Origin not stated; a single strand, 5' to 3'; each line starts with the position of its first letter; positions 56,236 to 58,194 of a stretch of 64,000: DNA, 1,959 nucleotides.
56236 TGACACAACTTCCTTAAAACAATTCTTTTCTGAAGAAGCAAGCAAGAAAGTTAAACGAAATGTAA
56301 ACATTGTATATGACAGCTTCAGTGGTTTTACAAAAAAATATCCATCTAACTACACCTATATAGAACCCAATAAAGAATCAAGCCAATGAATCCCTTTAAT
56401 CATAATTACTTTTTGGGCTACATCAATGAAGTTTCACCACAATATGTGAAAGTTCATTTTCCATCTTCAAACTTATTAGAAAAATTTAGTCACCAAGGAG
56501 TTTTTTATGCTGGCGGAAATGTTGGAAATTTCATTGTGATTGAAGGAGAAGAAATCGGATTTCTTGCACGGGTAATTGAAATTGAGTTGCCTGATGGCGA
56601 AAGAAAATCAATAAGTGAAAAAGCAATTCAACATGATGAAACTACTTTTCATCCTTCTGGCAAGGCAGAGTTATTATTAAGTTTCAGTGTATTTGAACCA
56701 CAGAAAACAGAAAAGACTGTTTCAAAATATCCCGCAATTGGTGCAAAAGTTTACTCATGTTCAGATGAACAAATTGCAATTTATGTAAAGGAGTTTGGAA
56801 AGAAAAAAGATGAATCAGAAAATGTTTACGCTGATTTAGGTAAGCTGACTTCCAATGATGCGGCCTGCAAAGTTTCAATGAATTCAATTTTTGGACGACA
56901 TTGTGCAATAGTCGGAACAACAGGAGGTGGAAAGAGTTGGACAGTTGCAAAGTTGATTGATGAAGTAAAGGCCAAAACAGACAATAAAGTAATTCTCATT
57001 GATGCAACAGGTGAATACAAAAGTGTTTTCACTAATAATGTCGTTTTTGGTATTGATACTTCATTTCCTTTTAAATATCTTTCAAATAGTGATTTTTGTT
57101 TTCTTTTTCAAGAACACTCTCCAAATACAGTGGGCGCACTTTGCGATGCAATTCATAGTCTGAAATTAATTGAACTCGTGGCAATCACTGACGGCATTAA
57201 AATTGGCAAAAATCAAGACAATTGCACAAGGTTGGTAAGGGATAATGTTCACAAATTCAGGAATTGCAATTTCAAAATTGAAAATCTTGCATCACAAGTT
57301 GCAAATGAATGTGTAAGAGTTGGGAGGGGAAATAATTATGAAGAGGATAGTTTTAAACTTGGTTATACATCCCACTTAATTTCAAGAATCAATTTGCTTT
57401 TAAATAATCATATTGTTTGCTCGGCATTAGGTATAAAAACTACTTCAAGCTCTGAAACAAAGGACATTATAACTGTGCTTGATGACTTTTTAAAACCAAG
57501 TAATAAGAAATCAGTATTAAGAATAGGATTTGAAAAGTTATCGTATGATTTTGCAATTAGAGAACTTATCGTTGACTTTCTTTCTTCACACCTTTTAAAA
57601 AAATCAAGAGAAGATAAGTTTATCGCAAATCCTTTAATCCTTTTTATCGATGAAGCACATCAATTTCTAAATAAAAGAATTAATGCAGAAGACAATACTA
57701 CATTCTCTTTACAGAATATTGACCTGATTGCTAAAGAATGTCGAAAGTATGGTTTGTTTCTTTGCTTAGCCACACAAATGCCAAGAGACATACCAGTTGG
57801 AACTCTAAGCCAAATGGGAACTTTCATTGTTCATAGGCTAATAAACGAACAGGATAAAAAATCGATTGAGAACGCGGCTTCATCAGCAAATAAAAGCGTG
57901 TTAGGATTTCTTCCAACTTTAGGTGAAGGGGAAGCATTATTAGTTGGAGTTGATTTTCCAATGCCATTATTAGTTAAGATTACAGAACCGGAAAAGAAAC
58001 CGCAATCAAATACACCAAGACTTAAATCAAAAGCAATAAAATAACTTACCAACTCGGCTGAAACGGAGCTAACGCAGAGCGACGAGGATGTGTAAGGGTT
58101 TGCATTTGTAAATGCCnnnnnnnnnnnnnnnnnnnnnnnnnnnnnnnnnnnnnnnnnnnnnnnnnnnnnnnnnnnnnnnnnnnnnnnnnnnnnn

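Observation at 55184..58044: Translationally coupled SIR2-like plus HerA-like ATPase operon: candidate NAD+-depleting anti-phage (abortive infection) system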

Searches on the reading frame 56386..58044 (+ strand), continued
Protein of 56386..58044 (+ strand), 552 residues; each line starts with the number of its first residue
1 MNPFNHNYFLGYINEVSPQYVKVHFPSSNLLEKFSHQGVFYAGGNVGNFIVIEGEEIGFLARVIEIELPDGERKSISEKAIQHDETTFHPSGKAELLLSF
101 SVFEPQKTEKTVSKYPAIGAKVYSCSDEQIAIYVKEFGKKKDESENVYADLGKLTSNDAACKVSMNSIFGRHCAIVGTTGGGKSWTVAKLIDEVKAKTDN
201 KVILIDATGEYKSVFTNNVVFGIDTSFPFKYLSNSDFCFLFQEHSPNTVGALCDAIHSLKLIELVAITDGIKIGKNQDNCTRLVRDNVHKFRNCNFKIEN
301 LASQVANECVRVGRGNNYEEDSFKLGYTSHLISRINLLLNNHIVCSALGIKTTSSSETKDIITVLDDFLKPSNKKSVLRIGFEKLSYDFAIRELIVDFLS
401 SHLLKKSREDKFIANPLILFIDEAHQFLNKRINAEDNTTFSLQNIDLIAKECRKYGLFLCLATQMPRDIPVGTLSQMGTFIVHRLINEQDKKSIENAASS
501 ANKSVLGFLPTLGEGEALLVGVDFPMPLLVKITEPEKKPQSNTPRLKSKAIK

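Call 67: get_annotated_region(hit=H1, flank=5000)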
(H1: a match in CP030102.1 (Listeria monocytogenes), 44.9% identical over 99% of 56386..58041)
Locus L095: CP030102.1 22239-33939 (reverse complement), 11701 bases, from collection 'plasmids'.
description: Listeria monocytogenes strain FDAARGOS_57 plasmid unnamed, complete sequence
organism: Listeria monocytogenes (NCBI taxid 1639)
taxonomy: Bacteria; Bacillota; Bacilli; Bacillales; Listeriaceae; Listeria; Listeria monocytogenes
host: -; source: Environment,water; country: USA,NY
typing (MOB-suite, as given by PLSDB): mobilizable; replicon rep_cluster_110; relaxase MOBP
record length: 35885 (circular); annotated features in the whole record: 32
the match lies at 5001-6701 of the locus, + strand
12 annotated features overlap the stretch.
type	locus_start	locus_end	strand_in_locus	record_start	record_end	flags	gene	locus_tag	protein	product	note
CDS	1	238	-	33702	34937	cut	-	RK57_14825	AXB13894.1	cation:proton antiporter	-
CDS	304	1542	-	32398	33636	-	-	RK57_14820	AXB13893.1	phosphopyruvate hydratase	-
CDS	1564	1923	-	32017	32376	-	-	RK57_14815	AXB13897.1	fluoride efflux transporter CrcB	-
CDS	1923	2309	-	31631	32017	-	-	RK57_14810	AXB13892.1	fluoride efflux transporter CrcB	-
CDS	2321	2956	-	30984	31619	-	-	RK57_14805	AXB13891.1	DUF190 domain-containing protein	-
CDS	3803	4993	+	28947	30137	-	-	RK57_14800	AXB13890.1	SIR2 family protein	-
CDS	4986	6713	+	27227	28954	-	-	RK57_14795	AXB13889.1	ATP-binding protein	-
CDS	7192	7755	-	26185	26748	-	-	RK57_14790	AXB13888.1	transposon DNA-invertase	-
CDS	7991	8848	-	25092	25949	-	-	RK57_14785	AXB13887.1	ATP-binding protein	-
CDS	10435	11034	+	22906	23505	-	-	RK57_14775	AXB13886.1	recombinase family protein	-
CDS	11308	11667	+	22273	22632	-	-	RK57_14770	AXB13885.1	transcriptional regulator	-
CDS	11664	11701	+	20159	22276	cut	cadA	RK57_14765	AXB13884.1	cadmium-translocating P-type ATPase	-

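Call 68: get_annotated_region(hit=H6, flank=5000)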
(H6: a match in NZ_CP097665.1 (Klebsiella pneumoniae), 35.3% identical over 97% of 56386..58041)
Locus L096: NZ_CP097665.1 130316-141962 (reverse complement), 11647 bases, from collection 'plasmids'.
description: Klebsiella pneumoniae strain IR1230_1 plasmid unnamed2, complete sequence
organism: Klebsiella pneumoniae (NCBI taxid 573)
taxonomy: Bacteria; Pseudomonadota; Gammaproteobacteria; Enterobacterales; Enterobacteriaceae; Klebsiella; Klebsiella pneumoniae
host: -; source: Homo sapiens; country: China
typing (MOB-suite, as given by PLSDB): conjugative; replicon IncFII,IncR; relaxase MOBF,MOBF; mating-pair formation MPF_F
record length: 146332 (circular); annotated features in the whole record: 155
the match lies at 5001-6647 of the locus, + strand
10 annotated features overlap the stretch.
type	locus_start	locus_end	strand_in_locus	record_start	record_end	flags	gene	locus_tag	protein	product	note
CDS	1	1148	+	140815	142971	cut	-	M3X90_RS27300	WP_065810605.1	AAA family ATPase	-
CDS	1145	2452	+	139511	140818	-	-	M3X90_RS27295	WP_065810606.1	McrC family protein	-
CDS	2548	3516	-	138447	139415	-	-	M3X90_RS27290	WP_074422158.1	IS5 family transposase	-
CDS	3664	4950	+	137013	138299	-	-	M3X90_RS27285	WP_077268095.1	SIR2 family protein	-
CDS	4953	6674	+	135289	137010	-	-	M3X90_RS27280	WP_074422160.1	ATP-binding protein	-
CDS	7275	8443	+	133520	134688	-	-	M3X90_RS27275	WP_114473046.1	IS3-like element ISEc52 family transposase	GO:0006313 - DNA transposition [Evidence IEA]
CDS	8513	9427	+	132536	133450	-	-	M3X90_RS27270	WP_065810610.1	AbiJ-NTD4 domain-containing protein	-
CDS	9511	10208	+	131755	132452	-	-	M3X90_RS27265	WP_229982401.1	IS1 family transposase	-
CDS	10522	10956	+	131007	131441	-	-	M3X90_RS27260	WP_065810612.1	hypothetical protein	-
CDS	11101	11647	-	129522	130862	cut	-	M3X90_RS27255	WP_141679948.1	hypothetical protein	-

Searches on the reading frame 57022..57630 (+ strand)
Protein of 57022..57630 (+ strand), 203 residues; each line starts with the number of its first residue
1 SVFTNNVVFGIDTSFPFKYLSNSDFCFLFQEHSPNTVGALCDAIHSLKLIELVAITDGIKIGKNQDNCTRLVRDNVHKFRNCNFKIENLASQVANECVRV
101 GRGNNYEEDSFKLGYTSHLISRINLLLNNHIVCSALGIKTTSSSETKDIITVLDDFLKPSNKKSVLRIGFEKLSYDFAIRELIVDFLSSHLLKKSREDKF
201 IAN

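Call 42: search_protein_representatives(protein=window:57022-57630:+)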
Query: 203 residues. Proteins with E-value up to 0.001 (for the whole library): 56; up to 1e-10: 13; up to 1e-30: 2. The best 56 are listed.
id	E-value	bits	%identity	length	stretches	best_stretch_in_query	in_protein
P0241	1.0e-59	217.9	54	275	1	7-201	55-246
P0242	3.6e-38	147.7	44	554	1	5-200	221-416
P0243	2.1e-27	112.6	38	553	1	8-202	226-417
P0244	3.0e-19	86.0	55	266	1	102-200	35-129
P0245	1.9e-15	73.6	31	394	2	77-199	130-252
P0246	4.2e-14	69.2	37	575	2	81-200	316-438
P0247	5.7e-13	65.5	39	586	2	78-200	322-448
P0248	2.5e-12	63.4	65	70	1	15-63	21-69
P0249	2.5e-12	63.4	46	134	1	116-198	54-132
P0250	1.8e-11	60.6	34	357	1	18-200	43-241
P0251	2.0e-11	60.5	59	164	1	132-200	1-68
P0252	6.4e-11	58.8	31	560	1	6-200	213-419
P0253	8.8e-11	58.4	31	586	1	6-201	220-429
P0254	1.2e-10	58.0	49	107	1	128-200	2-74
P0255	3.3e-10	56.5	39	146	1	74-200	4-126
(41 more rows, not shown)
